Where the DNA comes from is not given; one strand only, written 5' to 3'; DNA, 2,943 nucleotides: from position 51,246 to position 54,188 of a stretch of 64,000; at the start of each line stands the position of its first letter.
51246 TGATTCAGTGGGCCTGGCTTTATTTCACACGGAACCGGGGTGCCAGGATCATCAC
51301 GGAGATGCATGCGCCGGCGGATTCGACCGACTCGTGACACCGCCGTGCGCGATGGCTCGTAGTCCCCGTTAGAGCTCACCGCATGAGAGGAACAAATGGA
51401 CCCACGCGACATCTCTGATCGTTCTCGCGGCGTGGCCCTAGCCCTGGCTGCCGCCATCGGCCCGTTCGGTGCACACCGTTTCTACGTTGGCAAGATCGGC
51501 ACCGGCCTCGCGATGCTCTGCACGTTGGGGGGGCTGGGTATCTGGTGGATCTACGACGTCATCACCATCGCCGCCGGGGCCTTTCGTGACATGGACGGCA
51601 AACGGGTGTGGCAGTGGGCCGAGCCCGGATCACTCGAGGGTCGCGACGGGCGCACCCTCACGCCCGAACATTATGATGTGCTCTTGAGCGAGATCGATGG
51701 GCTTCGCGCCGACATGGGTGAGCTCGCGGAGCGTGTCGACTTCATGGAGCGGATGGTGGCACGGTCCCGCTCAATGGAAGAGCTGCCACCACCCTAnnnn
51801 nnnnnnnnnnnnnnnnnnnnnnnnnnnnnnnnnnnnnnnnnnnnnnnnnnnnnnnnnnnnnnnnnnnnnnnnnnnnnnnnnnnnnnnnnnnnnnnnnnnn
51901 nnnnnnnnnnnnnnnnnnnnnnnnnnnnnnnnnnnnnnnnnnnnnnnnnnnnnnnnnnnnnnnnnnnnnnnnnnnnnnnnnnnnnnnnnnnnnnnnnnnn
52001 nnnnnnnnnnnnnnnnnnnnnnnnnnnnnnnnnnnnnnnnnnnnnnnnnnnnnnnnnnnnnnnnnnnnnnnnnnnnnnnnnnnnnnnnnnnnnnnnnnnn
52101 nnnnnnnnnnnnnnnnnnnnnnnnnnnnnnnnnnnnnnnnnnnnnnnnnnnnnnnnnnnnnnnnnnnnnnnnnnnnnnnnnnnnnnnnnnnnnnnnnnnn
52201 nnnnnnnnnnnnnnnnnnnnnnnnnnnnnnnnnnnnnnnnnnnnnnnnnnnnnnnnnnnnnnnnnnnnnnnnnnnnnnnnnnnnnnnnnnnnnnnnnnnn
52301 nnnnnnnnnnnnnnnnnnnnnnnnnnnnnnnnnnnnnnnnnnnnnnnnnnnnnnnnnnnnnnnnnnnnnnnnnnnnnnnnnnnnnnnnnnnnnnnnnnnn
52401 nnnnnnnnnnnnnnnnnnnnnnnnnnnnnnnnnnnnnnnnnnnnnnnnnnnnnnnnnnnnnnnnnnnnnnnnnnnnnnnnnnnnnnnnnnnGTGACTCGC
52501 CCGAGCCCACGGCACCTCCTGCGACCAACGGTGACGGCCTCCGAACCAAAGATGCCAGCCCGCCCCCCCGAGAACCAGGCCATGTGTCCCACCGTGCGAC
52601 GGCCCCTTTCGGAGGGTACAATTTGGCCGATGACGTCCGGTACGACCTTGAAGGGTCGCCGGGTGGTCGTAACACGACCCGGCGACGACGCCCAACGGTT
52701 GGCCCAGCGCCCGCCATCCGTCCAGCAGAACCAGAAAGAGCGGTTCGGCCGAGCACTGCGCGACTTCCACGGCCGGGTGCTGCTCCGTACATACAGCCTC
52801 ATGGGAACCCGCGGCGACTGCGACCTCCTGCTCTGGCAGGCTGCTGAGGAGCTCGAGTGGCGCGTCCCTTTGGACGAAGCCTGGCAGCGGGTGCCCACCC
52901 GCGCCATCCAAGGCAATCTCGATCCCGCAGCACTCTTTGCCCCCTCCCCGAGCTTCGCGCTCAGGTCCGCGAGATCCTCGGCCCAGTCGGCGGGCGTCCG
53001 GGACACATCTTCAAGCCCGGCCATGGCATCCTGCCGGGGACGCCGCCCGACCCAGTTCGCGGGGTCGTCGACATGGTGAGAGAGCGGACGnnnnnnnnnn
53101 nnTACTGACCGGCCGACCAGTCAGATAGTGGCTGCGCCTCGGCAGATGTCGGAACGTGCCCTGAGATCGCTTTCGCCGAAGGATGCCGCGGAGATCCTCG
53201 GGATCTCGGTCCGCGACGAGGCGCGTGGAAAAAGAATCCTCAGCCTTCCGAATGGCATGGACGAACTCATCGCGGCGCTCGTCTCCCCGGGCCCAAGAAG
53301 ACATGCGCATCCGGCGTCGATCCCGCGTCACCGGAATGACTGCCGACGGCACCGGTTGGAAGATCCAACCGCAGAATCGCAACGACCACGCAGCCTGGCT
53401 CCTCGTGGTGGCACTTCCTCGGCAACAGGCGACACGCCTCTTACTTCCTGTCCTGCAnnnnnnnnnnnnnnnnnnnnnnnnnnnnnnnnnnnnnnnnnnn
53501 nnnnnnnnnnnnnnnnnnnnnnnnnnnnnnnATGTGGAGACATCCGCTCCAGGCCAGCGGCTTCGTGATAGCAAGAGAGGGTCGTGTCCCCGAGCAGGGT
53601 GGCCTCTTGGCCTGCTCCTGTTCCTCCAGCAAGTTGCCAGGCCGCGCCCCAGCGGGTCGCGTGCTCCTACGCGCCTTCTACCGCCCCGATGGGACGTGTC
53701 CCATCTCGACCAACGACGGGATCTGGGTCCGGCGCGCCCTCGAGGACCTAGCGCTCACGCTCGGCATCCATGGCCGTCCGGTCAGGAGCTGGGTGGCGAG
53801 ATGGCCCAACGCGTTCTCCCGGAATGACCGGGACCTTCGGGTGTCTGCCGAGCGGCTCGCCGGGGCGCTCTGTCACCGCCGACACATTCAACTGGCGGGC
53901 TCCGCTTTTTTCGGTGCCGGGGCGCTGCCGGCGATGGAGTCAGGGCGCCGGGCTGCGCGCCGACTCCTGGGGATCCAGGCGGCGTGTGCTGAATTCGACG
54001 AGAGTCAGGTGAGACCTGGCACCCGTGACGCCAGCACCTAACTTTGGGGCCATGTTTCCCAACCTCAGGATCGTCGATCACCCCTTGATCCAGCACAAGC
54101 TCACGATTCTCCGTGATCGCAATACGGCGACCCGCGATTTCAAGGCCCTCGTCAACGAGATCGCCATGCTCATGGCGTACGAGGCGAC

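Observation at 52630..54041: Collapsed heme-biosynthesis locus: in-frame chimera of HemD-like, HemQ-like and HemE fragments followed by a truncated, frameshifted HemY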

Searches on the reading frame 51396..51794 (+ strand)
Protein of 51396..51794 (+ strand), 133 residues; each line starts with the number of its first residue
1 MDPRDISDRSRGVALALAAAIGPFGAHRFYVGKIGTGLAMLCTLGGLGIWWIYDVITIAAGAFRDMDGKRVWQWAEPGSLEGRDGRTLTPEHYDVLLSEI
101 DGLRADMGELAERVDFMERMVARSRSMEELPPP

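Call 6: search_protein_families(library=pfam, proteins=[window:51396-51794:+], max_evalue=1)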
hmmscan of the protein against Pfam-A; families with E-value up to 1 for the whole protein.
window:51396-51794:+ (133 aa): 2 families
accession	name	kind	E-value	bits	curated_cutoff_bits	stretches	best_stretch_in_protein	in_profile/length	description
PF05154.21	TM2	-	5.6e-18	65.3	27.9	1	8-56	2-51/51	TM2 domain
PF04102.17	SlyX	-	0.21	12.7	30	1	99-132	32-65/67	SlyX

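Call 19: find_encoding_contigs(protein=window:51396-51794:+, flank=6000, max_places=10)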
Protein window:51396-51794:+ (133 aa): 5 contigs read that carry it; 5 places shown.
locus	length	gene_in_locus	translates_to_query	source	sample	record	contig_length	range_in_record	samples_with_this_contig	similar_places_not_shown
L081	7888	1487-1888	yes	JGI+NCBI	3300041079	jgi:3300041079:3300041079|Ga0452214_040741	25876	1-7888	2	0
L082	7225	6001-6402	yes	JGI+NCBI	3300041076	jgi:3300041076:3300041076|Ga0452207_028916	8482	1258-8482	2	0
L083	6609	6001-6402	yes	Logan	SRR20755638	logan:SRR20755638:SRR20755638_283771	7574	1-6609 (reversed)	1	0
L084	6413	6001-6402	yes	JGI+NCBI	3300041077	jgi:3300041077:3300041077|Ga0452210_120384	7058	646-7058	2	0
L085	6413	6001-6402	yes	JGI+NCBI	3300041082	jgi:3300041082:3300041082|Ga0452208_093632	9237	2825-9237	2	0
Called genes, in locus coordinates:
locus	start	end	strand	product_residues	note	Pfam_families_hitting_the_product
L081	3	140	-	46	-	?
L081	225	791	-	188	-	-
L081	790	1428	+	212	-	PF07992:Pyr_redox_2, PF22366:NDH2_C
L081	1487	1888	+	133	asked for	PF05154:TM2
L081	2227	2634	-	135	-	-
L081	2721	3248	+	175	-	-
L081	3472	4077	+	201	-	-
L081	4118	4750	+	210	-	PF14681:UPRTase, PF00156:Pribosyltran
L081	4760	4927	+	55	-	-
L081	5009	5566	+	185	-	PF00293:NUDIX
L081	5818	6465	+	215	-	PF04542:Sigma70_r2, PF08281:Sigma70_r4_2, PF04545:Sigma70_r4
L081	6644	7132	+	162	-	-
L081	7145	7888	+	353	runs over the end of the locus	PF06144:DNA_pol3_delta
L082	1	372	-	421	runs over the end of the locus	-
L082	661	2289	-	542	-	PF00171:Aldedh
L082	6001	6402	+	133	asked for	PF05154:TM2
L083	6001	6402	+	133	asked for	PF05154:TM2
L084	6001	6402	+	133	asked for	PF05154:TM2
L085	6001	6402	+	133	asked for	PF05154:TM2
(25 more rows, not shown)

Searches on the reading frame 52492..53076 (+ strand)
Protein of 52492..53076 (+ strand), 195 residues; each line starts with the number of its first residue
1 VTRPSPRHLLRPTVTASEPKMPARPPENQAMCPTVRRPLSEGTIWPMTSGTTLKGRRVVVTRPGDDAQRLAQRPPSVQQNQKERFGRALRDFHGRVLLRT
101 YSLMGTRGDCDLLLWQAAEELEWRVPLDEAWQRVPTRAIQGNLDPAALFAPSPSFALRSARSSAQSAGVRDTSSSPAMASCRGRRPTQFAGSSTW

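Call 6: search_protein_families(library=pfam, proteins=[window:52492-53076:+], max_evalue=1)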
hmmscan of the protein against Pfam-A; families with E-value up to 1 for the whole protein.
window:52492-53076:+ (195 aa): 2 families
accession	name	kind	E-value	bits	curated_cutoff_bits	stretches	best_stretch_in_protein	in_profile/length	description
PF01208.23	URO-D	-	0.00017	21.2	23.9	1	121-154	266-300/346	Uroporphyrinogen decarboxylase (URO-D)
PF06778.18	Chlor_dismutase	-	0.0031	17.6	25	1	81-122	4-45/189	Chlorite dismutase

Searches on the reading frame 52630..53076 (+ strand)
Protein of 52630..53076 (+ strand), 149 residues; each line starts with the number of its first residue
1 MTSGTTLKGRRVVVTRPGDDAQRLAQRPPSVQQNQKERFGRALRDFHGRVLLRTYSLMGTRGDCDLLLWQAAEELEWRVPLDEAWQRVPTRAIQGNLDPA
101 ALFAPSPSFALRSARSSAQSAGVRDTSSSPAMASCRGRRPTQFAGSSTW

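Call 43: search_protein_families(library=ncbifam, proteins=[window:52630-53076:+], max_evalue=0.01)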
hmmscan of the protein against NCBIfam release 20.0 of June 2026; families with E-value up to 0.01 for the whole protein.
window:52630-53076:+ (149 aa): 1 family
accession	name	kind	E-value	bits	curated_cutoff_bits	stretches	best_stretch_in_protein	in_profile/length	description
TIGR01464.1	hemE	equivalog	2.4e-05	23.5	302.95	1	74-108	258-293/338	uroporphyrinogen decarboxylase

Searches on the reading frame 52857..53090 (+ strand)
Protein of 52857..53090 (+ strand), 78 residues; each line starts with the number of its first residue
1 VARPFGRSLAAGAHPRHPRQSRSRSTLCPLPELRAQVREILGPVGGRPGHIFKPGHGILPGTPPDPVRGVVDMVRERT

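Call 6: search_protein_families(library=pfam, proteins=[window:52857-53090:+], max_evalue=1)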
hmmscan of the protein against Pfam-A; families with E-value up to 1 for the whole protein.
window:52857-53090:+ (78 aa): 2 families
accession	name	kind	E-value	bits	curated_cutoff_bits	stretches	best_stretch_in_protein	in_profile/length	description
PF01208.23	URO-D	-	5.8e-09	35.9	23.9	1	31-76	299-345/346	Uroporphyrinogen decarboxylase (URO-D)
PF25126.1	DUF7818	-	0.033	14.5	27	1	31-51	13-33/44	Domain of unknown function (DUF7818)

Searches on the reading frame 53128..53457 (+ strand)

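Call 6: search_protein_families(library=pfam, proteins=[window:53128-53457:+], max_evalue=1)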
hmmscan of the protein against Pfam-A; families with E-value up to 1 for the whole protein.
window:53128-53457:+ (110 aa): 2 families
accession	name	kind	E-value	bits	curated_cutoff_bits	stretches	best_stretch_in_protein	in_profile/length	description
PF12728.13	HTH_17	-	0.11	13.2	27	1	15-29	2-16/51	Helix-turn-helix domain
PF03989.18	DNA_gyraseA_C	-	0.29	11.1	27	1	32-53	27-47/48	DNA gyrase C-terminal domain, beta-propeller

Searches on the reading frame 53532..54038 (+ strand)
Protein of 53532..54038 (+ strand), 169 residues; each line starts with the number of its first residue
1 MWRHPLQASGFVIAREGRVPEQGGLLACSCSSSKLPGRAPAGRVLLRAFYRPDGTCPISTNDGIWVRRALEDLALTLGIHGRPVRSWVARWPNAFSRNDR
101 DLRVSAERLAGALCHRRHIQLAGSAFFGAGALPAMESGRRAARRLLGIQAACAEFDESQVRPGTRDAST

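Call 6: search_protein_families(library=pfam, proteins=[window:53532-54038:+], max_evalue=1)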
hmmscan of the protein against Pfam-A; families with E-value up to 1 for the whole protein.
window:53532-54038:+ (169 aa): 1 family
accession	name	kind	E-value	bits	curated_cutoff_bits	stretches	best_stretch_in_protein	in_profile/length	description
PF01593.30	Amino_oxidase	-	2.2e-05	24.4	19.8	1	22-146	308-443/443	Flavin containing amine oxidoreductase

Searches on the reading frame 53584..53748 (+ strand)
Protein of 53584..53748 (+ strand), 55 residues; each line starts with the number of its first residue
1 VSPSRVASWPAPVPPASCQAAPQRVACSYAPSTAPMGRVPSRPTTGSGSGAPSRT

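Call 6: search_protein_families(library=pfam, proteins=[window:53584-53748:+], max_evalue=1)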
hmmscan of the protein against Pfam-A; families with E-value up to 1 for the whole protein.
window:53584-53748:+ (55 aa): 1 family
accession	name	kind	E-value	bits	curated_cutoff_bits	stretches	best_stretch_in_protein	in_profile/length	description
PF08515.17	TGF_beta_GS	-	0.51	10.4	21.3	1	44-52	11-19/28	Transforming growth factor beta type I GS-motif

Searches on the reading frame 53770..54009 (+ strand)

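Call 6: search_protein_families(library=pfam, proteins=[window:53770-54009:+], max_evalue=1)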
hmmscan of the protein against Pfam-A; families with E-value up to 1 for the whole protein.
window:53770-54009:+ (80 aa): 1 family
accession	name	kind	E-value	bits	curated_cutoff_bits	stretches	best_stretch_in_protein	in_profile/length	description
PF22004.1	SPAR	-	0.032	14.4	27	1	27-55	35-63/75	Small regulatory polypeptide of amino acid response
